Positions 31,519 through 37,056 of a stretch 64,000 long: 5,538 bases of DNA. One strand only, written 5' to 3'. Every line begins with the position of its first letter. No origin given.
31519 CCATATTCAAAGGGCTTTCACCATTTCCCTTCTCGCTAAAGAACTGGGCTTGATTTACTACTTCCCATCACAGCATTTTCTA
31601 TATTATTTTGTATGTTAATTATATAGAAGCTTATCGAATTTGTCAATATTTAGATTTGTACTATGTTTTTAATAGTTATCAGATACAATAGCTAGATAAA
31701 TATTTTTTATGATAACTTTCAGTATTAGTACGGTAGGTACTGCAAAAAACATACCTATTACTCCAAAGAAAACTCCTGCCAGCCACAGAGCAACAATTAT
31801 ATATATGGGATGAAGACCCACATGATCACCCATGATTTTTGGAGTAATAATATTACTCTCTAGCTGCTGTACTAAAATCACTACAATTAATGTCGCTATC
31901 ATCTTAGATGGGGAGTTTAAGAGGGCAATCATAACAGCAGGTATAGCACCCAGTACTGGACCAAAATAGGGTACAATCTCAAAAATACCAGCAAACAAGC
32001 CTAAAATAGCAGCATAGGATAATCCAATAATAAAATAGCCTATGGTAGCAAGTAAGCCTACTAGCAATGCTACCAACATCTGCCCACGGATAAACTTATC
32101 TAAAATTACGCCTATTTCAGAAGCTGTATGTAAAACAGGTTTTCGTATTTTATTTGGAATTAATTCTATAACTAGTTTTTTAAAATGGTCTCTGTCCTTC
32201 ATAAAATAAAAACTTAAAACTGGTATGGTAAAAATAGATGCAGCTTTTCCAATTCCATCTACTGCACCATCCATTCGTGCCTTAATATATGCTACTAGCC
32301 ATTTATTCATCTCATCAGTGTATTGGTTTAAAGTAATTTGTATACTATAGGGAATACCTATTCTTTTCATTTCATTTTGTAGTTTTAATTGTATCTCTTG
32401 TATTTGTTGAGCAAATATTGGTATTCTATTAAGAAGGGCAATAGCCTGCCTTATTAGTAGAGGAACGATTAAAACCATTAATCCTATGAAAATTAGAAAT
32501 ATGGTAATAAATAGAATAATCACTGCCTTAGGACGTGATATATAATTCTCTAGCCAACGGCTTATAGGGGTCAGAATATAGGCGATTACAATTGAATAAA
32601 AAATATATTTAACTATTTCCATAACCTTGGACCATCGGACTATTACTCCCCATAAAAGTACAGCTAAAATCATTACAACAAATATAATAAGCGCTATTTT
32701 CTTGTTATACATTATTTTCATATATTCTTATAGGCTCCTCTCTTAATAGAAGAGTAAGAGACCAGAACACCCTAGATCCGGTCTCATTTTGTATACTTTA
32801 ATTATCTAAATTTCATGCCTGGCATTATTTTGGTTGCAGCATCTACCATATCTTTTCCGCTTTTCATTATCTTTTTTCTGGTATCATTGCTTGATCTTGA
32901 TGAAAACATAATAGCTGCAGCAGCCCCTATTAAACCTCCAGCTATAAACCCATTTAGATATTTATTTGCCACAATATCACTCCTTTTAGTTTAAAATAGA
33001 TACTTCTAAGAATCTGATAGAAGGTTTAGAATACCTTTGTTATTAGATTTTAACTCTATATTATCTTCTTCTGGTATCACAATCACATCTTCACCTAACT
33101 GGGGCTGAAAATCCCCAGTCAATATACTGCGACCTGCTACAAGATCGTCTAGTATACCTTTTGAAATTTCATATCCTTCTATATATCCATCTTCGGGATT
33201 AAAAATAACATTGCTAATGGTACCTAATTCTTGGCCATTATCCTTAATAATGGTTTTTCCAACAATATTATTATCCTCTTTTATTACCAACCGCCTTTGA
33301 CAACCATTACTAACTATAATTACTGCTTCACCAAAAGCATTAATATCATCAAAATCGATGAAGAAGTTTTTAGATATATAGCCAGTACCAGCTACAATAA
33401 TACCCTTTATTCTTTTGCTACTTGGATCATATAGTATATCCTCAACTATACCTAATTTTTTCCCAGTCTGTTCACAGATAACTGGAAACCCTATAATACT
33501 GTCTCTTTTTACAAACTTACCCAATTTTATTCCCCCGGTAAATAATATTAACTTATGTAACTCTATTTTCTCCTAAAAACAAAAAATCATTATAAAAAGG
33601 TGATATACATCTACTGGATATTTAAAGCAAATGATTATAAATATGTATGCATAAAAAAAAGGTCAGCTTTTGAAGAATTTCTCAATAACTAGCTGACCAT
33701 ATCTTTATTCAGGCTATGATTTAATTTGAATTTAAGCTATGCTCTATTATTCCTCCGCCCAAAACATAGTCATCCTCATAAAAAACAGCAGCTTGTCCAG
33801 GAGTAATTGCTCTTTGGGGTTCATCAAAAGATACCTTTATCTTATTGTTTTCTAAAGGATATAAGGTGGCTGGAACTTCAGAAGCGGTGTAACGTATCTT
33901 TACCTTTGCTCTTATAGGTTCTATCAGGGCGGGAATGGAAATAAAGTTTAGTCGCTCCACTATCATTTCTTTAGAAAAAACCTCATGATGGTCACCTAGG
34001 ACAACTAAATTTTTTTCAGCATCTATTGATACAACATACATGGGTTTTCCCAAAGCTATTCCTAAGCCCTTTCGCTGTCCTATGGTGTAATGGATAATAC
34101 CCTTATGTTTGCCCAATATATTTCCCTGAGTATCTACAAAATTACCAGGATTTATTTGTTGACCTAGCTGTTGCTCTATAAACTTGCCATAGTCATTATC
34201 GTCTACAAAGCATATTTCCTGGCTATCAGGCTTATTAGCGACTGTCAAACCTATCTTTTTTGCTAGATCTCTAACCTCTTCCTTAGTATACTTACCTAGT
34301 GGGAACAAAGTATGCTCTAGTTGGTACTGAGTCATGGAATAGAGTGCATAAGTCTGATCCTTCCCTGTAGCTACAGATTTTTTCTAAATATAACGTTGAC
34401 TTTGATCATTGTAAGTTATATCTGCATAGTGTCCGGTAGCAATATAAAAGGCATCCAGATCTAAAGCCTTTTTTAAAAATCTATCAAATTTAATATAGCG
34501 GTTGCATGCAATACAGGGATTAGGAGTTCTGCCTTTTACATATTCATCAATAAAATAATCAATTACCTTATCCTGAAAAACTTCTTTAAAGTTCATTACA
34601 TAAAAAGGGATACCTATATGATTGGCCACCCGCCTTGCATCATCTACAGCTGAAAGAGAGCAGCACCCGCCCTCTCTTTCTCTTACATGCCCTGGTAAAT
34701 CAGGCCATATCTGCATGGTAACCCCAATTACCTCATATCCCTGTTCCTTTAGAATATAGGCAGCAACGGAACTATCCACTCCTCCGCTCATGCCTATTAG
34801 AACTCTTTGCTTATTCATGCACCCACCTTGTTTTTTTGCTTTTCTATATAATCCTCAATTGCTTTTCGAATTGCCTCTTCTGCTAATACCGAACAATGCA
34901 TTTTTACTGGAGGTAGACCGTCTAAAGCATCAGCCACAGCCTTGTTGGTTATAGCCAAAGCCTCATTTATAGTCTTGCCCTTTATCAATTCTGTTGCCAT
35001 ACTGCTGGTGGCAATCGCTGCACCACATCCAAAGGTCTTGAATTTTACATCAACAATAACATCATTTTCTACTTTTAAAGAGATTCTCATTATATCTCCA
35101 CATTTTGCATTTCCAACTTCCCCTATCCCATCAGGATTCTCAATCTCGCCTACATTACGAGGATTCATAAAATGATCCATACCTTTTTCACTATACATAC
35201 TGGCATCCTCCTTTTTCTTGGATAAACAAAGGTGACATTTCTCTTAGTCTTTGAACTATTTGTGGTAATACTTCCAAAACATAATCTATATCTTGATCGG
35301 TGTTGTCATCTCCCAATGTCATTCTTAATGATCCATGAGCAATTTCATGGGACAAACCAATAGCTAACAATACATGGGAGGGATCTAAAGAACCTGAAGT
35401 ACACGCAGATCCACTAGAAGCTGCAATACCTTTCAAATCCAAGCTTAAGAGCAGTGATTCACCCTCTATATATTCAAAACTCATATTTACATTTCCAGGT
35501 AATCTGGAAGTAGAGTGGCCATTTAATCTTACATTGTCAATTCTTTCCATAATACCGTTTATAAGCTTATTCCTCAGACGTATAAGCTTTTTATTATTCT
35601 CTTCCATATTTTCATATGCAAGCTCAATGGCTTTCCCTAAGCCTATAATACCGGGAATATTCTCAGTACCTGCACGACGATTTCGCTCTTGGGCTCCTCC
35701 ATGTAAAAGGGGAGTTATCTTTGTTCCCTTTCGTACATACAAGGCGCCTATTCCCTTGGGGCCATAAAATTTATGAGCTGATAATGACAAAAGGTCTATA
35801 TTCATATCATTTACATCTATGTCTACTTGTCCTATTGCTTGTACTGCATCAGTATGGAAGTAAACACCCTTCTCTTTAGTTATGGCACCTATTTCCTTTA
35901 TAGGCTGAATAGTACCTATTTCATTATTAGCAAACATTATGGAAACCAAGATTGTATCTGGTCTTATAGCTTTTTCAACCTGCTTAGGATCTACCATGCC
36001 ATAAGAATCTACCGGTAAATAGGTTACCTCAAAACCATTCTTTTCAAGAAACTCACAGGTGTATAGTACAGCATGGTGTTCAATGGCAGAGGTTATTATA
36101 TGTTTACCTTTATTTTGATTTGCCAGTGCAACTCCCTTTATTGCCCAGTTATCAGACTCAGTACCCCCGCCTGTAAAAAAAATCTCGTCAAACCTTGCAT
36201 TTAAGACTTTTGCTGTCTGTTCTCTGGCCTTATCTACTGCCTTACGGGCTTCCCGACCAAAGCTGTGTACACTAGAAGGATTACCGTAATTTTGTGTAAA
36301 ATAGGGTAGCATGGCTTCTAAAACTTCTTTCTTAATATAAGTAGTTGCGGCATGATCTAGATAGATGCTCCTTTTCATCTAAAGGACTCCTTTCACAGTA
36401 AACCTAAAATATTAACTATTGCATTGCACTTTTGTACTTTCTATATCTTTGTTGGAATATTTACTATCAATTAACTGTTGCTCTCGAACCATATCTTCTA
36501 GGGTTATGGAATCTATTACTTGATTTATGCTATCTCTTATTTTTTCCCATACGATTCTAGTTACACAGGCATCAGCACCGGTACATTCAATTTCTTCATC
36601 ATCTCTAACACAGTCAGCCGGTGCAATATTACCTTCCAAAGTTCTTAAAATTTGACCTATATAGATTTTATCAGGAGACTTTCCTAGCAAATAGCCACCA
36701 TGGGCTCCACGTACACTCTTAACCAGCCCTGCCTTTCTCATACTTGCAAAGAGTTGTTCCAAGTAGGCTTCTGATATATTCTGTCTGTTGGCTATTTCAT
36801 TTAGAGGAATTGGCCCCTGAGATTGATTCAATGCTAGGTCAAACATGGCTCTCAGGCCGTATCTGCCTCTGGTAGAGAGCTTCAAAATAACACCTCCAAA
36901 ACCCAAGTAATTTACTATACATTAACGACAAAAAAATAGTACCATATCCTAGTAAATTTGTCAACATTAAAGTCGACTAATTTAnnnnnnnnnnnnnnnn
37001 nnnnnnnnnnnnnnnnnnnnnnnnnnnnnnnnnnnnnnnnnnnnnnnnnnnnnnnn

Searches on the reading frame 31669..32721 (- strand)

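Call 61: search_protein_families(library=pfam, proteins=[window:31669-32721:-], max_evalue=1e-8)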
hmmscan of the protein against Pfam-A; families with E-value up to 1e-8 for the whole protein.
window:31669-32721:- (350 aa): 1 family
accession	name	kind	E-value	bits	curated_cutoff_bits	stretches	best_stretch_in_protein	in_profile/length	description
PF01594.21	AI-2E_transport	-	1.2e-66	225.5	34.3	1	15-341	3-326/327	AI-2E family transporter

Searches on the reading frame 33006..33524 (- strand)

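Call 61: search_protein_families(library=pfam, proteins=[window:33006-33524:-], max_evalue=1e-8)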
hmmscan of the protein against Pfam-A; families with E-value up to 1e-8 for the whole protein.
window:33006-33524:- (172 aa): 1 family
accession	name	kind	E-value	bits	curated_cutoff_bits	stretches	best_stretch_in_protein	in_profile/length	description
PF05239.21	PRC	-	1.3e-18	67.2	21.2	1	6-70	5-71/78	PRC-barrel domain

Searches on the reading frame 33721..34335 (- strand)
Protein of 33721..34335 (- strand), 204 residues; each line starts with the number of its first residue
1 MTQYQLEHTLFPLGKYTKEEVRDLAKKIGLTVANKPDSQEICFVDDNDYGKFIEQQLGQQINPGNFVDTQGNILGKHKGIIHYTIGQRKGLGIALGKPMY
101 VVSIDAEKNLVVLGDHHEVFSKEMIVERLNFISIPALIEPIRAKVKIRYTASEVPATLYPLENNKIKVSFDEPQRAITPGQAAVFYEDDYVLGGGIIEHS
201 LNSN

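Call 61: search_protein_families(library=pfam, proteins=[window:33721-34335:-], max_evalue=1e-8)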
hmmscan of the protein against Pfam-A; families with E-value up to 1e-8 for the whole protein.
window:33721-34335:- (204 aa): 3 families
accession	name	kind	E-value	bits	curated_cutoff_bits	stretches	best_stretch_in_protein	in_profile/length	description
PF20258.4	tRNA_Me_trans_C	-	4e-24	85.2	20.6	1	121-197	1-77/77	Aminomethyltransferase beta-barrel domain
PF20259.3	tRNA_Me_trans_M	-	1.8e-21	75.9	27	1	51-114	2-65/66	tRNA methyl transferase PRC-barrel domain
PF03054.22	tRNA_Me_trans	-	6e-14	52.6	20.6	1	2-45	158-201/202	tRNA methyl transferase HUP domain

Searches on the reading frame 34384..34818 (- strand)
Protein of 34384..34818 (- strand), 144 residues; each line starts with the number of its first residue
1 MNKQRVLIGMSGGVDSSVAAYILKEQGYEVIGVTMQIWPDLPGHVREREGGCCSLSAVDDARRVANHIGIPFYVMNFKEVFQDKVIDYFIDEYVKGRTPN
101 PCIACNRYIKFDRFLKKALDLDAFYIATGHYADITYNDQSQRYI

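Call 61: search_protein_families(library=pfam, proteins=[window:34384-34818:-], max_evalue=1e-8)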
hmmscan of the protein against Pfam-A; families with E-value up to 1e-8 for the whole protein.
window:34384-34818:- (144 aa): 1 family
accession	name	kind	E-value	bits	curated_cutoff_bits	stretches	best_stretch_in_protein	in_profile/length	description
PF03054.22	tRNA_Me_trans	-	5.8e-50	170.2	20.6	1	4-141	1-137/202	tRNA methyl transferase HUP domain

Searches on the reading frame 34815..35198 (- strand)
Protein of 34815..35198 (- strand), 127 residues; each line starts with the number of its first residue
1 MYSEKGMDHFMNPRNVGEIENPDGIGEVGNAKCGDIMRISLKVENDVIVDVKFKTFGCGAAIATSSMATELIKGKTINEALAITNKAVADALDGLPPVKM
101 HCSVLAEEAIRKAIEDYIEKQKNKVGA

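Call 61: search_protein_families(library=pfam, proteins=[window:34815-35198:-], max_evalue=1e-8)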
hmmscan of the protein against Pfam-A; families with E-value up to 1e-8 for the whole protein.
window:34815-35198:- (127 aa): 1 family
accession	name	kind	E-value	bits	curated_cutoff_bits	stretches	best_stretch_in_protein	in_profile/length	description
PF01592.21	NifU_N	-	5.2e-50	169.3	22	1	1-123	1-126/127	NifU-like N terminal domain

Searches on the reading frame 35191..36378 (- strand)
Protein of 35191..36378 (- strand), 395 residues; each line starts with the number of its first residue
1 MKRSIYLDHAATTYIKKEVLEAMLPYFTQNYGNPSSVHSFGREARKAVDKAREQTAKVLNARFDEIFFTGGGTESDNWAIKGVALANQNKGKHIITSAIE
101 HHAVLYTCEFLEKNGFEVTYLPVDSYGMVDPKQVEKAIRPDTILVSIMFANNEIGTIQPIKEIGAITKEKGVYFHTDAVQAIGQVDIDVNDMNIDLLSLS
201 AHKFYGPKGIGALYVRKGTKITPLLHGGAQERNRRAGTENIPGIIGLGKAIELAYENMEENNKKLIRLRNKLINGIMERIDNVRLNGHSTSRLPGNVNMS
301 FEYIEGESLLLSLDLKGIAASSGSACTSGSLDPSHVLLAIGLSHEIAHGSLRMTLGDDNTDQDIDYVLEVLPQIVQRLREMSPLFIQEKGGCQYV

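Call 62: search_protein_families(library=pfam, proteins=[window:35191-36378:-], max_evalue=1e-8)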
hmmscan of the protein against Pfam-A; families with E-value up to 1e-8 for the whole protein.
window:35191-36378:- (395 aa): 1 family
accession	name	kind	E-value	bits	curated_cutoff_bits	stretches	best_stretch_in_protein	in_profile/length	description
PF00266.25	Aminotran_5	-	2.3e-93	313.6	21.5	1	5-367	1-371/371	Aminotransferase class-V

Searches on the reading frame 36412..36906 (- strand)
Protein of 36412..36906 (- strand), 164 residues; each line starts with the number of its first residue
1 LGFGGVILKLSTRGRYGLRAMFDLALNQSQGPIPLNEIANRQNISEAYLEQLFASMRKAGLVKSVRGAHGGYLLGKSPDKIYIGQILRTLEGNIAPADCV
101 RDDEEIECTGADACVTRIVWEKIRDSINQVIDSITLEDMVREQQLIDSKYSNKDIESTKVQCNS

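Call 62: search_protein_families(library=pfam, proteins=[window:36412-36906:-], max_evalue=1e-8)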
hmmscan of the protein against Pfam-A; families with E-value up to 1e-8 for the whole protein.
window:36412-36906:- (164 aa): 1 family
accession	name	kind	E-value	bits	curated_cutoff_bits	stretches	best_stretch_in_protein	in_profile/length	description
PF02082.26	Rrf2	-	6.3e-43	146.5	30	1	10-141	1-131/132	Iron-dependent Transcriptional regulator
